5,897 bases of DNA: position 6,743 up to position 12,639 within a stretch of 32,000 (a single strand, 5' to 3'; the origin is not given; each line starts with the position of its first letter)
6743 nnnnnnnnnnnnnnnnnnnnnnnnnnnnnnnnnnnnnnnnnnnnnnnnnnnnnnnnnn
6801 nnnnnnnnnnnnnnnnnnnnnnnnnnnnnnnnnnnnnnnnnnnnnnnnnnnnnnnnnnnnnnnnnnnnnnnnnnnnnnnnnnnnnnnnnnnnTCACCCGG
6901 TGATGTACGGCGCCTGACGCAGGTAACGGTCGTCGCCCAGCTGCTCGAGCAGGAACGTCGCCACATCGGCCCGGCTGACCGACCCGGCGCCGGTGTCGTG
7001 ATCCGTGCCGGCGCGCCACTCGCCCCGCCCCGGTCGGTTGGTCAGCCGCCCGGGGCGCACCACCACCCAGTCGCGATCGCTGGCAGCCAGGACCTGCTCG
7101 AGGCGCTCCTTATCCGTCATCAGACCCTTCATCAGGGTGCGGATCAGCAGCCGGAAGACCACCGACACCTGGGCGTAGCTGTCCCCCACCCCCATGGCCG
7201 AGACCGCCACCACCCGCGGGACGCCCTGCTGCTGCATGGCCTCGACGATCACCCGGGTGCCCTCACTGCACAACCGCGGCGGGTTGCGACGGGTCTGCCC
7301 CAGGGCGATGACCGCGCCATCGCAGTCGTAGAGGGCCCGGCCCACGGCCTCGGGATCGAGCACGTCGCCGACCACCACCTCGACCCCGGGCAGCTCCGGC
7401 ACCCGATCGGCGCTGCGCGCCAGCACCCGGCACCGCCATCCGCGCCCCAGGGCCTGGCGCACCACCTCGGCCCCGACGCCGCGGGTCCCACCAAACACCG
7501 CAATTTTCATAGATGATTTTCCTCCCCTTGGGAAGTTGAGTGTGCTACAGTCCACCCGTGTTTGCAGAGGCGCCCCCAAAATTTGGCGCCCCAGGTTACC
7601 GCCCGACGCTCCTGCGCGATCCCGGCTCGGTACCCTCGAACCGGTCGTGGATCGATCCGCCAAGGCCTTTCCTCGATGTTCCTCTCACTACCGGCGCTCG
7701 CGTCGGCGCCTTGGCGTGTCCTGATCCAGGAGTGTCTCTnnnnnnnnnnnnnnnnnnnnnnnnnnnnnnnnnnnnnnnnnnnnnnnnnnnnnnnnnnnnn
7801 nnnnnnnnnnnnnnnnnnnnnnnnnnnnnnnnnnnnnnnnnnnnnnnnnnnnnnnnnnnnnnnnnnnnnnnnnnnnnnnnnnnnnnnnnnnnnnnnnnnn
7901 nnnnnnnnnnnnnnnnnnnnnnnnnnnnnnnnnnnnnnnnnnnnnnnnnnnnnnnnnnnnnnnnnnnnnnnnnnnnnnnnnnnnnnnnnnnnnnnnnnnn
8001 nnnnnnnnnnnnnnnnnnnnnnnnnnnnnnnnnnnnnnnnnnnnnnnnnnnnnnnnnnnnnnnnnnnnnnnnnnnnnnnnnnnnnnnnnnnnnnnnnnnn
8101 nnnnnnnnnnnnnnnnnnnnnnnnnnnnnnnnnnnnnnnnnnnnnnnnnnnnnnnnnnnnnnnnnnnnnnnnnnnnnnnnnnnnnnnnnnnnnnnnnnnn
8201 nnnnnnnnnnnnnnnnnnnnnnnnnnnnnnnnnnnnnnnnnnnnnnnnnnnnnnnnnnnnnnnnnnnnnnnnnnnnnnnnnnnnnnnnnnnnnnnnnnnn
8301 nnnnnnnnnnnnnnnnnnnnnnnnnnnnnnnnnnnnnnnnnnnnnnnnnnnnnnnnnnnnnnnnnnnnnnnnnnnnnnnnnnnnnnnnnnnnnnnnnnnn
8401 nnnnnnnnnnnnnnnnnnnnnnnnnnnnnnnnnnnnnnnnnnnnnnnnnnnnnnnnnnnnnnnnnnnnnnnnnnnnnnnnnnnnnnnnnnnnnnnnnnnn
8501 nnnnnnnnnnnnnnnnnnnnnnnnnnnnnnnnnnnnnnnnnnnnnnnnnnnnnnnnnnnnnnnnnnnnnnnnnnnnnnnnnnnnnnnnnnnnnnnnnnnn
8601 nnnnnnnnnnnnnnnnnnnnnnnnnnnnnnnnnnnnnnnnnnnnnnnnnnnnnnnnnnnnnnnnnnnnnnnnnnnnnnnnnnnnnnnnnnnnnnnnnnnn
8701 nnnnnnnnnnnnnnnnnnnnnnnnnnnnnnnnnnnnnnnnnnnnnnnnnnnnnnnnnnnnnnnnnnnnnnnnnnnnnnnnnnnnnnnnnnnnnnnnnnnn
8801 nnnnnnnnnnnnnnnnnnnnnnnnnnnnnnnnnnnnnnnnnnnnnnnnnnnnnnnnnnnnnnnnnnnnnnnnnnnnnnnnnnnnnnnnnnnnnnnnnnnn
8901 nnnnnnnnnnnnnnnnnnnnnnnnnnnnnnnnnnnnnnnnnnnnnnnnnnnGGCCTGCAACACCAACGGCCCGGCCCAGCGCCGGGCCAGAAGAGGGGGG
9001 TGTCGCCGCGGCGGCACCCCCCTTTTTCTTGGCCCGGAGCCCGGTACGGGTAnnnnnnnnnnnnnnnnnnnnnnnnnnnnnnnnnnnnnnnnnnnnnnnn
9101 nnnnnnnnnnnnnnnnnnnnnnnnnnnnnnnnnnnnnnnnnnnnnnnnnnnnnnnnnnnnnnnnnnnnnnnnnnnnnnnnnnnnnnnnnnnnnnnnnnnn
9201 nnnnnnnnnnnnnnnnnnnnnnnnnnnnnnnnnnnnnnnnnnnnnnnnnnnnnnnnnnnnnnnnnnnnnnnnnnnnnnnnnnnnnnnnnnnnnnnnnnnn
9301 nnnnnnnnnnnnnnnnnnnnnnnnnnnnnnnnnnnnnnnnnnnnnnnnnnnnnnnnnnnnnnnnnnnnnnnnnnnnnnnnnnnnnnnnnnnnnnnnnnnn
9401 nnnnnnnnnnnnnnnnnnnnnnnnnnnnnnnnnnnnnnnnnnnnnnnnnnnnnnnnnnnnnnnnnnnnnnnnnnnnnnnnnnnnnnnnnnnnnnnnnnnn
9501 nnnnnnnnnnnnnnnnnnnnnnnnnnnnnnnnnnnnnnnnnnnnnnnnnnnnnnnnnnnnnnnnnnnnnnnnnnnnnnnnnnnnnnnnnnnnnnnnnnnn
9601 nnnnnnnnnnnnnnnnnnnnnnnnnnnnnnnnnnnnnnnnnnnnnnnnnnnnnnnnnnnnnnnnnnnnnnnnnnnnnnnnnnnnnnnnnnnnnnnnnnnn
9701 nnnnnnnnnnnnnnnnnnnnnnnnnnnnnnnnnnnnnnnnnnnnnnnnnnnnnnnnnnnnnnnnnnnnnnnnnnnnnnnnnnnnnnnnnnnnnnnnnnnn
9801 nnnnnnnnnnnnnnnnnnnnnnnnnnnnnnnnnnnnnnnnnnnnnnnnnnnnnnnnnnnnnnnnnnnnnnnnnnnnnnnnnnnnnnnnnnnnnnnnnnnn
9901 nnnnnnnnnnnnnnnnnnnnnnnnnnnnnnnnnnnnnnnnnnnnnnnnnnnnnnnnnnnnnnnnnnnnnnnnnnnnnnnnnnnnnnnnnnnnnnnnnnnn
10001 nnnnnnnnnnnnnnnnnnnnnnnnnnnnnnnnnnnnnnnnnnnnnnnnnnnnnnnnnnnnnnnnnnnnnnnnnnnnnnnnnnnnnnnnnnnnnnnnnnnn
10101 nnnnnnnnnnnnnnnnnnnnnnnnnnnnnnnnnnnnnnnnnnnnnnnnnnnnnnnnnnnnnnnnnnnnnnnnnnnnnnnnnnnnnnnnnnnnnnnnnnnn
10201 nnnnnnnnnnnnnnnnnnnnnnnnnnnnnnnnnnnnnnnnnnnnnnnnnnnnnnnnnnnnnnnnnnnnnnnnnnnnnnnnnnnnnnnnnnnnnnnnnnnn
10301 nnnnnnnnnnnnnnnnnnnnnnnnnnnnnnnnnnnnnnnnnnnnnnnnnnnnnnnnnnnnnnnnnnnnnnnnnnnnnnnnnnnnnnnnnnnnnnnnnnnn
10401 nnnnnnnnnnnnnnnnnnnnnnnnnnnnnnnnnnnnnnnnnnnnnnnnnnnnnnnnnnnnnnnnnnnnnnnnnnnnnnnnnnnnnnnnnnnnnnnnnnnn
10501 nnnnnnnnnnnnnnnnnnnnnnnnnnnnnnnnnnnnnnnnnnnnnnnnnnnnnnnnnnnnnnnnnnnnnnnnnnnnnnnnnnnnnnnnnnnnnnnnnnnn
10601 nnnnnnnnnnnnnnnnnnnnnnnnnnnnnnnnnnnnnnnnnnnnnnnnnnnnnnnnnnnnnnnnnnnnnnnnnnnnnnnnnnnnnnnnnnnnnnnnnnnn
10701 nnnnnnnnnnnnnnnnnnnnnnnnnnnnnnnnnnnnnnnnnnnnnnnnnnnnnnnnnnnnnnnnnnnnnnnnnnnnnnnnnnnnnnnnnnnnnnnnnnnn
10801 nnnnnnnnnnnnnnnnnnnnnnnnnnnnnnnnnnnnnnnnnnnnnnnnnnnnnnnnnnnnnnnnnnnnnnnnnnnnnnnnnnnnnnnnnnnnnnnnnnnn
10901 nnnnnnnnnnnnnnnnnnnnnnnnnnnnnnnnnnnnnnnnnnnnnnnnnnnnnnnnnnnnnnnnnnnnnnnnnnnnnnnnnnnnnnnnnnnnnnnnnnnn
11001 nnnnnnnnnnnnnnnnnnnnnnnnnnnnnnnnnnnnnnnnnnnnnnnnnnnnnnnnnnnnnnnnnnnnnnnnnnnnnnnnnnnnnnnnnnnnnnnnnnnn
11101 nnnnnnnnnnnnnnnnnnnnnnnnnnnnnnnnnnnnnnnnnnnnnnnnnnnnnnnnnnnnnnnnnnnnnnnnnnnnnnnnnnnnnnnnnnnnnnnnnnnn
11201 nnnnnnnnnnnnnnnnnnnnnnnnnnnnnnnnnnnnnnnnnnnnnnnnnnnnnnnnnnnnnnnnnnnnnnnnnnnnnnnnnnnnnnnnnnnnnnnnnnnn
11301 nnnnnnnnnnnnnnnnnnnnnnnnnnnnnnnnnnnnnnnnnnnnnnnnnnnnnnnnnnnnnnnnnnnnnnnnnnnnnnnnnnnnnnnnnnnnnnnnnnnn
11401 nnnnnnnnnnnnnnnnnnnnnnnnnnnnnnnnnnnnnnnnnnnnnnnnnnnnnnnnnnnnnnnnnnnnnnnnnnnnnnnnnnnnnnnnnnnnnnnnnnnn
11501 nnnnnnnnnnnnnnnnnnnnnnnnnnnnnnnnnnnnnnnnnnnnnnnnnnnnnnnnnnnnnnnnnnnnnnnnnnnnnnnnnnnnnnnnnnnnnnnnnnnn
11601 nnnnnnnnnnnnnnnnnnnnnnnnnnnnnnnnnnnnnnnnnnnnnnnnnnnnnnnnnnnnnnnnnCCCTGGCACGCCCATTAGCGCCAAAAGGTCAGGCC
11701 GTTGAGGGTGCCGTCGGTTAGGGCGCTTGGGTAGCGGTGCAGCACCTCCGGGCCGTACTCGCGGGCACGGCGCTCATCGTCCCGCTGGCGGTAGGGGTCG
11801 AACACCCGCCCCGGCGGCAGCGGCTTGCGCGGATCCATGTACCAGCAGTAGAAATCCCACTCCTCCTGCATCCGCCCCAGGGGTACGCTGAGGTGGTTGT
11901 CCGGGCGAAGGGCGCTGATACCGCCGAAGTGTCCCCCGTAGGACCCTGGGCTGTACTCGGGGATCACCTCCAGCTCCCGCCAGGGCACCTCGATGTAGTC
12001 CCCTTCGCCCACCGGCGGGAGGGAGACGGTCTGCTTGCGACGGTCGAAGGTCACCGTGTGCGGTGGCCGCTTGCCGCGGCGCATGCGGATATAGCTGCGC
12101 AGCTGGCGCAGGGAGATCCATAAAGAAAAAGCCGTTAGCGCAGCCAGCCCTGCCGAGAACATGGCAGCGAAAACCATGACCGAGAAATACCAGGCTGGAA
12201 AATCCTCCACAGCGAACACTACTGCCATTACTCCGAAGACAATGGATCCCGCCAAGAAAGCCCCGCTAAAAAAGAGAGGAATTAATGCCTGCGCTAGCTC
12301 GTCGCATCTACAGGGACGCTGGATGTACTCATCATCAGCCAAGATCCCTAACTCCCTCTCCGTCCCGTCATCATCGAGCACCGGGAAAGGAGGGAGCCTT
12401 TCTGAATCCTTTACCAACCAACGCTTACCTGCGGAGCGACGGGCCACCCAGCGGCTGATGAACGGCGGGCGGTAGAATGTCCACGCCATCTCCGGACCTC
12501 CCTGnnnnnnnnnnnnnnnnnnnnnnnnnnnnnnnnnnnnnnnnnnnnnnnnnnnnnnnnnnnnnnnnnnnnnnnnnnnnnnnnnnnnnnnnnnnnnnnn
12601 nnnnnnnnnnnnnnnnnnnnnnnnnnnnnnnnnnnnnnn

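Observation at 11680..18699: Orphan five-gene T6SS-type spike/adaptor/effector/immunity cassette with no VgrG hub, inserted next to bioA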

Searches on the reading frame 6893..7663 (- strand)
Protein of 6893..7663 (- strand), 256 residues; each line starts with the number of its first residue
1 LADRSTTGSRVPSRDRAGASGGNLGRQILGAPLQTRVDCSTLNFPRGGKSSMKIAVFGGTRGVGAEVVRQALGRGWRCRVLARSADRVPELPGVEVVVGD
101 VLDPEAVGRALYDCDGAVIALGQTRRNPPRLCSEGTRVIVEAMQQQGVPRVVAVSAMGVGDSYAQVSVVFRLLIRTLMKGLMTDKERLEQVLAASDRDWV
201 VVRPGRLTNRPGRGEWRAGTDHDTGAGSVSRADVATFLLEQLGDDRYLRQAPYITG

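Call 89: search_protein_families(library=pfam, proteins=[window:6893-7663:-], max_evalue=0.0001)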
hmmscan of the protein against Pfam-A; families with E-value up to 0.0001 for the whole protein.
window:6893-7663:- (256 aa): 3 families
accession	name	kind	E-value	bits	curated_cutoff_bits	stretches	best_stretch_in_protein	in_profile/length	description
PF13460.12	NAD_binding_10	-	1.3e-43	149.4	27.2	1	58-244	1-183/184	NAD(P)H-binding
PF05368.20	NmrA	-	1.9e-09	38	27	1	52-155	3-106/298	NmrA-like family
PF01370.27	Epimerase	-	2.3e-05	24.4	20.9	1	54-156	1-115/240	NAD dependent epimerase/dehydratase family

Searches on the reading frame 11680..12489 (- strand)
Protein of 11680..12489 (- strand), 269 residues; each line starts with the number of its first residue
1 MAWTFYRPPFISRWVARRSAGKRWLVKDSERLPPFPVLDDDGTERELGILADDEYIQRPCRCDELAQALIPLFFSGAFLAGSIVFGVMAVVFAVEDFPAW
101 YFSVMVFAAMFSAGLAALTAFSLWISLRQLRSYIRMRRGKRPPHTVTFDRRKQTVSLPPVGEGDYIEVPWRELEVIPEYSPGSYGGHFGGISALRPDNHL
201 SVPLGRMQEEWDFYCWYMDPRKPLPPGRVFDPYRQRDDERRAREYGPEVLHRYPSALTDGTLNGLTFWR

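Call 8: search_protein_families(library=pfam, proteins=[window:11680-12489:-], max_evalue=0.1)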
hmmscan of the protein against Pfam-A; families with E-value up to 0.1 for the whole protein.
window:11680-12489:- (269 aa): 1 family
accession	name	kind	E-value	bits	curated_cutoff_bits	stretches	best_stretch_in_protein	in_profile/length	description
PF25587.1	Rv2743c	-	0.056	13.5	27.7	1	77-132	34-85/237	Rv2743c family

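Call 9: search_protein_families(library=ncbifam, proteins=[window:11680-12489:-], max_evalue=0.1)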
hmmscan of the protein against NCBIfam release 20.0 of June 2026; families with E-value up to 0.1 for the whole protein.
window:11680-12489:- (269 aa): 1 family
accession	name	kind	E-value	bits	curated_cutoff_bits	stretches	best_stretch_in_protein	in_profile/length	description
NF047839.1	PspM_Rv2743c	equivalog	0.0099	15.8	80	1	78-132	20-70/220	phage shock envelope stress response protein PspM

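Call 14: search_protein_families(library=phrogs, proteins=[window:11680-12489:-], max_evalue=0.1)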
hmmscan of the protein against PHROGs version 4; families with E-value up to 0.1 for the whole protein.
window:11680-12489:- (269 aa): 1 family
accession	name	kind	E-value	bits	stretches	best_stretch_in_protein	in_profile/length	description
phrog_950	-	unknown function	0.027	14.9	1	82-153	186-265/272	-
